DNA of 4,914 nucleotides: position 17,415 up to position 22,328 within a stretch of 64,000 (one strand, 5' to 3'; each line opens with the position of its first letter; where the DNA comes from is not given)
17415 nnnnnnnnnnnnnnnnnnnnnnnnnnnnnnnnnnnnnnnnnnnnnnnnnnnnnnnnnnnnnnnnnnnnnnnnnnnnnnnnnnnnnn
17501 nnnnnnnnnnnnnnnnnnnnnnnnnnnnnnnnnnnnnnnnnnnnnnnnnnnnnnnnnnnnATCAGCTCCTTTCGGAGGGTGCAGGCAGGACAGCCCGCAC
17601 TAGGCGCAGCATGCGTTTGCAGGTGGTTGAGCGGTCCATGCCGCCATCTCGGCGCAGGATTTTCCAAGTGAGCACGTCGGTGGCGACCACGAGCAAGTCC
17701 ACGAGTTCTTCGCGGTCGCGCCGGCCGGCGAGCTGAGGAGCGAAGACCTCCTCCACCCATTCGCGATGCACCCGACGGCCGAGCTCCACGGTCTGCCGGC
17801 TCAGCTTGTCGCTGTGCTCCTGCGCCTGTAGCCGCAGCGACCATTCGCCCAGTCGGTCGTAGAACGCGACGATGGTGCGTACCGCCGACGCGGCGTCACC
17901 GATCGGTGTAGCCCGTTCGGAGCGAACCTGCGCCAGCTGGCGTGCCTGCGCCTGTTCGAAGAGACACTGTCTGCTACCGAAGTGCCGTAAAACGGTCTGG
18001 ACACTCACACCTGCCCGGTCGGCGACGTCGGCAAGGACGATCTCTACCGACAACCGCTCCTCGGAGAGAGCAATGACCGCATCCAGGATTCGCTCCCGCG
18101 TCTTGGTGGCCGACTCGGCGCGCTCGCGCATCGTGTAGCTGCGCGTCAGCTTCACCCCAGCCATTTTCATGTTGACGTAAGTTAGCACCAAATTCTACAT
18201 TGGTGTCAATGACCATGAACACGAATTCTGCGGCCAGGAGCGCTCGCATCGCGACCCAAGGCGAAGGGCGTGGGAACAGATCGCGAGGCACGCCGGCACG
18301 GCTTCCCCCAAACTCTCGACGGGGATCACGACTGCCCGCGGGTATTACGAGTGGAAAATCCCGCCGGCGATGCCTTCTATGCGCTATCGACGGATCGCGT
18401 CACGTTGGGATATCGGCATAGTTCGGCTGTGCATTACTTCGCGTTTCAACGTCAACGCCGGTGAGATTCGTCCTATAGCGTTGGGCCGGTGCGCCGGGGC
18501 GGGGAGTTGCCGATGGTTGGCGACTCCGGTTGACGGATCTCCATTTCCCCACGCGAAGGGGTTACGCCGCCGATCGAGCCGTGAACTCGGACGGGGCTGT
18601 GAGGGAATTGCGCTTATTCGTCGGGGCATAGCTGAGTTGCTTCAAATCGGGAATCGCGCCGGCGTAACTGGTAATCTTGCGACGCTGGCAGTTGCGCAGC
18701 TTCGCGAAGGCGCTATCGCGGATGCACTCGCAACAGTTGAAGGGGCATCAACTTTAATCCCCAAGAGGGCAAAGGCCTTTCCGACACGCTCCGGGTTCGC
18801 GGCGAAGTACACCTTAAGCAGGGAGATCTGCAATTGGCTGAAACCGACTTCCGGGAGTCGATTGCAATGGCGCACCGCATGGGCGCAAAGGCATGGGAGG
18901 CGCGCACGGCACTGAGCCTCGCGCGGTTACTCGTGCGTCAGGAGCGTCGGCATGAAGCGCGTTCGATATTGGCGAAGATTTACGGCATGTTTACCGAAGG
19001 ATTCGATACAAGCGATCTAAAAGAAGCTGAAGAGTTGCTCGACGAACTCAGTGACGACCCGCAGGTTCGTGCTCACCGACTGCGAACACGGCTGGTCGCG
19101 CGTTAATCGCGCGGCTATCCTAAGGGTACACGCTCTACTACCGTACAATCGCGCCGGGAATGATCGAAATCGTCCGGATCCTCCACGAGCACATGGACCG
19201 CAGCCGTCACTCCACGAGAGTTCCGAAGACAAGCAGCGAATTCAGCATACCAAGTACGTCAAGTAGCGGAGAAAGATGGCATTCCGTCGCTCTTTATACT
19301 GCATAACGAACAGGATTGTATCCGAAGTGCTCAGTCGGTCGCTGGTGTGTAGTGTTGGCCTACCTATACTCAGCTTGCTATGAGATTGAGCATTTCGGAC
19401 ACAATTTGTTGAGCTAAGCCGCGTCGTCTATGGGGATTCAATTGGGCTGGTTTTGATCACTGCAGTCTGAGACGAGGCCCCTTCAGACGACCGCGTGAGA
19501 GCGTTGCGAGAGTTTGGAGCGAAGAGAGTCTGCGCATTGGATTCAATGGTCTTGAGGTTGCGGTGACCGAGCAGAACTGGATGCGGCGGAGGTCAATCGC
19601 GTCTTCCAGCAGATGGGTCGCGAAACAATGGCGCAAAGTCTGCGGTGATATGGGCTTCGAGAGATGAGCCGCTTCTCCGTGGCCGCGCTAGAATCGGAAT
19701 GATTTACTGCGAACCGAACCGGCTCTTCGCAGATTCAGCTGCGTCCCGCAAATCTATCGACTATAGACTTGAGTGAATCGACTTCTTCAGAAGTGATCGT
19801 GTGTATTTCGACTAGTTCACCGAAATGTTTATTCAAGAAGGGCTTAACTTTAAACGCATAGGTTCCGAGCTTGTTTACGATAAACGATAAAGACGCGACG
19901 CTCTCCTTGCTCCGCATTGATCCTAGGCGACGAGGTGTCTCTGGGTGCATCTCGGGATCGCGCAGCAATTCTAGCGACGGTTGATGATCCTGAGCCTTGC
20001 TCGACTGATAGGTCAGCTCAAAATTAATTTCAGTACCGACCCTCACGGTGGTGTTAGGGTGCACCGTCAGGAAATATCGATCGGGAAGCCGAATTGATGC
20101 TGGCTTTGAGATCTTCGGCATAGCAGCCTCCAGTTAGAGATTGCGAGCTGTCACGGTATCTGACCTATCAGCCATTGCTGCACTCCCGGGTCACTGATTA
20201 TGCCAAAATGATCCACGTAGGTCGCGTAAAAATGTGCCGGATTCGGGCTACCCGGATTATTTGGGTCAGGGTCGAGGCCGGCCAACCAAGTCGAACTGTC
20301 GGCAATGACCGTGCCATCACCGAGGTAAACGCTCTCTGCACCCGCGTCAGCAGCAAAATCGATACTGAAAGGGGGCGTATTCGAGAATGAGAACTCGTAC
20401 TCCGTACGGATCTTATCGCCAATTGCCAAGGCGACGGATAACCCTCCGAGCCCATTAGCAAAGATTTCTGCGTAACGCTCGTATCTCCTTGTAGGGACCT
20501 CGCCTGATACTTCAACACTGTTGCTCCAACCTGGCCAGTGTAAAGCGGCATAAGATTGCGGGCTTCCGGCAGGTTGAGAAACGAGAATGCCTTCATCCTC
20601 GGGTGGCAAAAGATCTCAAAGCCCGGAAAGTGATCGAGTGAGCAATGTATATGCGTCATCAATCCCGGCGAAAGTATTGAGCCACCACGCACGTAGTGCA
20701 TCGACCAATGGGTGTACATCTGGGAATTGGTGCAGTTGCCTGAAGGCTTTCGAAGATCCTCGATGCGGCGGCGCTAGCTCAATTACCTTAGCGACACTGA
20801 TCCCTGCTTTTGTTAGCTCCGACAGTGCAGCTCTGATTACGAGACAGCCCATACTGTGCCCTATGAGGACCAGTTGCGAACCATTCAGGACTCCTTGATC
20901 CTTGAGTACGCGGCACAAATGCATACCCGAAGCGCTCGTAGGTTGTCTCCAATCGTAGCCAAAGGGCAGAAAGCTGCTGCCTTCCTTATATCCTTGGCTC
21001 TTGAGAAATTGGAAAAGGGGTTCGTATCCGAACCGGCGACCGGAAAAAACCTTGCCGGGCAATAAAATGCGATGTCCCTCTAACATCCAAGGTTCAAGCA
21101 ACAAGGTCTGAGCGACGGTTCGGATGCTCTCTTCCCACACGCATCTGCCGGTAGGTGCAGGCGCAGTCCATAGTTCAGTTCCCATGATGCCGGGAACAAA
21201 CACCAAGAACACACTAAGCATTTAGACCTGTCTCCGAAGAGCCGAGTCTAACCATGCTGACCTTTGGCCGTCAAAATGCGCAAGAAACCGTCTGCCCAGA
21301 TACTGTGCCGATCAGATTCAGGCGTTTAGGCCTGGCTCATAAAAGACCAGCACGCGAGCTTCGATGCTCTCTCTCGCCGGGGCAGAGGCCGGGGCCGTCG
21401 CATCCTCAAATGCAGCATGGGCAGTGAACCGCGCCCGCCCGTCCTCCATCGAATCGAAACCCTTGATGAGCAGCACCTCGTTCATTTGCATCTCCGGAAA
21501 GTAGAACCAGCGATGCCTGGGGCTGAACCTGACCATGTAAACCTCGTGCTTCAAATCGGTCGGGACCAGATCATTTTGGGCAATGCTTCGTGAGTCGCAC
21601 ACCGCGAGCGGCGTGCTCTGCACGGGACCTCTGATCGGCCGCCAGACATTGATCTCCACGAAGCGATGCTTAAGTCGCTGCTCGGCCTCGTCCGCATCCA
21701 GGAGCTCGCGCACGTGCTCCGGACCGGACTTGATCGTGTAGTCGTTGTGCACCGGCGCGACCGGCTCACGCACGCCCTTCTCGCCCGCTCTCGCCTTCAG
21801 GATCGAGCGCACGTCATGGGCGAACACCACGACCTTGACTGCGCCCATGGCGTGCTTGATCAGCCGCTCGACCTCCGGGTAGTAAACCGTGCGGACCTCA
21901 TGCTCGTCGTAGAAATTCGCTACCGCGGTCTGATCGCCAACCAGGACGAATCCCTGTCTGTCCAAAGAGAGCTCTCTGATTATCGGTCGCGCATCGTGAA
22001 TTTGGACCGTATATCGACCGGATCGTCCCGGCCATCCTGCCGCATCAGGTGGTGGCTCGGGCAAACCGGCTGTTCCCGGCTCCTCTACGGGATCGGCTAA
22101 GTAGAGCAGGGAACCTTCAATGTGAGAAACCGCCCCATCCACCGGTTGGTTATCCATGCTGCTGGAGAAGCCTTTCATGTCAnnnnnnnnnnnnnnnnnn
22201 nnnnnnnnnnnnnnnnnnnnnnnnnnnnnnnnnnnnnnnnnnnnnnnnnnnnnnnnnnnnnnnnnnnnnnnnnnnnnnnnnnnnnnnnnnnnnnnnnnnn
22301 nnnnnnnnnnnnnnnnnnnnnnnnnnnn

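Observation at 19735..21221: AT-richer cassette: LCAT/PGAP1-like lipase split by an in-frame TGA, followed by an unknown 128-aa ORF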

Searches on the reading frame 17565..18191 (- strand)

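Call 7: search_protein_families(library=pfam, proteins=[window:17565-18191:-], max_evalue=0.1)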
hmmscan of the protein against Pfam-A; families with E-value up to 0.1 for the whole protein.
window:17565-18191:- (209 aa): 3 families
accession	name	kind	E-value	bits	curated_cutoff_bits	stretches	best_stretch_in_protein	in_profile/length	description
PF00440.29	TetR_N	-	6.4e-06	26.3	24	1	53-80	19-46/47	Bacterial regulatory proteins, tetR family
PF00356.27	LacI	-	1.2e-05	25.5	27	1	53-69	2-18/46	Bacterial regulatory proteins, lacI family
PF02796.21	HTH_7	-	0.032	14.8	23.8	0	54-69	25-40/45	Helix-turn-helix domain of resolvase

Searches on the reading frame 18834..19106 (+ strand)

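Call 7: search_protein_families(library=pfam, proteins=[window:18834-19106:+], max_evalue=0.1)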
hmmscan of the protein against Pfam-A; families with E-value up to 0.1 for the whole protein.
window:18834-19106:+ (90 aa): 6 families
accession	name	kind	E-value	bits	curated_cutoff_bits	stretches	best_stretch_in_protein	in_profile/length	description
PF14559.12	TPR_19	-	0.00015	22.4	25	0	2-49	3-51/68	Tetratricopeptide repeat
PF13424.12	TPR_12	-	0.00056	20.5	30.1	1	2-54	22-76/77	Tetratricopeptide repeat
PF13374.12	TPR_10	-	0.0034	17.8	27.5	0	23-48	2-27/42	Tetratricopeptide repeat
PF05957.18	DUF883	-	0.0067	16.8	25.4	1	62-87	11-36/53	DUF883 N-terminal domain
PF13428.12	TPR_14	-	0.011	16.8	23.5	0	26-49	4-27/44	Tetratricopeptide repeat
PF20239.3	DUF6596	-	0.051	14.3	27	0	44-64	4-24/102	Family of unknown function (DUF6596)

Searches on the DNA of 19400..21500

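Call 105: search_rna_families(source=window, start=19400, end=21500, threshold=evalue, max_evalue=1)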
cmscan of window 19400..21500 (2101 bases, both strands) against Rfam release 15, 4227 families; matches with E-value up to 1: 0.
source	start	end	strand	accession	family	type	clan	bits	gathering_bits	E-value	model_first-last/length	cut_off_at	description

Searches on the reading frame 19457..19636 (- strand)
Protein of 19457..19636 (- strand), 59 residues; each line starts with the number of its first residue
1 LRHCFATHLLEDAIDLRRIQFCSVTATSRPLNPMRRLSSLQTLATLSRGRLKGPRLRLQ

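Call 7: search_protein_families(library=pfam, proteins=[window:19457-19636:-], max_evalue=0.1)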
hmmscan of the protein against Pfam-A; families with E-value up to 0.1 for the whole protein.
window:19457-19636:- (59 aa): 1 family
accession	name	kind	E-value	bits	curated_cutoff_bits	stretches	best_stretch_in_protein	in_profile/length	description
PF00589.27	Phage_integrase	-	0.061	13.5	27.1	1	1-20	132-151/172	Phage integrase family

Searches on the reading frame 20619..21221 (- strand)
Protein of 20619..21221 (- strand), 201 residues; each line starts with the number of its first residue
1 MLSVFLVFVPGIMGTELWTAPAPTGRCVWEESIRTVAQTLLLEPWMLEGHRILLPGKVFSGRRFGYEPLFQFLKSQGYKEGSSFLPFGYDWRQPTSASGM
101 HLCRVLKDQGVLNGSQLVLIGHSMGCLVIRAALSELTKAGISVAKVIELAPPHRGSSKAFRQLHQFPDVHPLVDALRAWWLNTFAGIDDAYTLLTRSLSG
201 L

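Call 7: search_protein_families(library=pfam, proteins=[window:20619-21221:-], max_evalue=0.1)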
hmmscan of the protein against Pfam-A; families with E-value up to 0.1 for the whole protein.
window:20619-21221:- (201 aa): 13 families
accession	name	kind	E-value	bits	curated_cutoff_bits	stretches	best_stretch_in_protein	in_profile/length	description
PF02450.21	LCAT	-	7.4e-11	42.3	21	1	61-163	64-172/392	Lecithin:cholesterol acyltransferase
PF07819.20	PGAP1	-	2.8e-05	24.4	24.3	1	115-160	91-136/233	PGAP1-like alpha/beta domain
PF06821.19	Ser_hydrolase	-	0.00051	20.4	22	1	114-170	54-110/172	Serine hydrolase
PF12697.13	Abhydrolase_6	-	0.00073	20.7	26.3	1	89-180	46-121/217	Alpha/beta hydrolase family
PF02089.21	Palm_thioest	-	0.0015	18.8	26.8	1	102-159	61-116/254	Palmitoyl protein thioesterase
PF00561.26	Abhydrolase_1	-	0.0051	16.9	25.8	1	112-183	66-126/245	alpha/beta hydrolase fold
PF24096.1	DUF7379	-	0.0068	16.8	33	1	102-163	57-123/191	Domain of unknown function (DUF7379)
PF05057.20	DUF676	-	0.0073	16.3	20.3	1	115-157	78-129/217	Putative serine esterase (DUF676)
PF10561.15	C2orf69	-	0.0098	15.7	25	1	111-140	192-221/301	C2orf69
PF12146.15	Hydrolase_4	-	0.039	13.7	27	1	114-167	75-118/239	Serine aminopeptidase, S33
PF00975.26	Thioesterase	-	0.046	14.4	26.4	1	117-160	68-113/226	Thioesterase domain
PF05990.18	DUF900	-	0.072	13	20.5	1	102-145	80-125/232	Alpha/beta hydrolase of unknown function (DUF900)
PF10230.15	LIDHydrolase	-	0.078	13.1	27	1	113-151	82-118/262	Lipid-droplet associated hydrolase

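Call 8: search_protein_families(library=ncbifam, proteins=[window:20619-21221:-], max_evalue=0.1)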
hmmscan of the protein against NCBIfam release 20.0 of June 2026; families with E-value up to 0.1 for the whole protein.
window:20619-21221:- (201 aa): 0 families

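Call 9: search_protein_families(library=padloc, proteins=[window:20619-21221:-], max_evalue=0.1)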
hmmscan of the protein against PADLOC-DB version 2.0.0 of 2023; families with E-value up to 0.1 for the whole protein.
window:20619-21221:- (201 aa): 1 family
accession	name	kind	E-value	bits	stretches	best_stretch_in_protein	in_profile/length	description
PDLC03851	LmuA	-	0.024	12.5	1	115-181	68-118/343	-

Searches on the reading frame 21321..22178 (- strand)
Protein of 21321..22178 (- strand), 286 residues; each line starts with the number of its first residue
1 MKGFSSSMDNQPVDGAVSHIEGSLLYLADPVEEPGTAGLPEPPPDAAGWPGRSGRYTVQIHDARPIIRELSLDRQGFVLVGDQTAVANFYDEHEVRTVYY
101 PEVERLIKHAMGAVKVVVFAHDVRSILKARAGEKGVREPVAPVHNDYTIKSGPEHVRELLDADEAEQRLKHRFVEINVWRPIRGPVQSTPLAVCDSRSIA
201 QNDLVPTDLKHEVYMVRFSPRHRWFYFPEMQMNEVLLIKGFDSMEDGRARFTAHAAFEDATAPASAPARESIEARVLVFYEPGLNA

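Call 7: search_protein_families(library=pfam, proteins=[window:21321-22178:-], max_evalue=0.1)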
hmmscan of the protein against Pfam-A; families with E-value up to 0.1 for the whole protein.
window:21321-22178:- (286 aa): 0 families

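Call 8: search_protein_families(library=ncbifam, proteins=[window:21321-22178:-], max_evalue=0.1)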
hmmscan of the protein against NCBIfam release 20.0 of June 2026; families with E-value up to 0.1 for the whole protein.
window:21321-22178:- (286 aa): 1 family
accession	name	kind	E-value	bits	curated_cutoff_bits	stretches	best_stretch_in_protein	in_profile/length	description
NF041278.1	CmcJ_NvfI_EfuI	subfamily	2.1e-85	286.5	80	1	41-280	20-263/263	CmcJ/NvfI family oxidoreductase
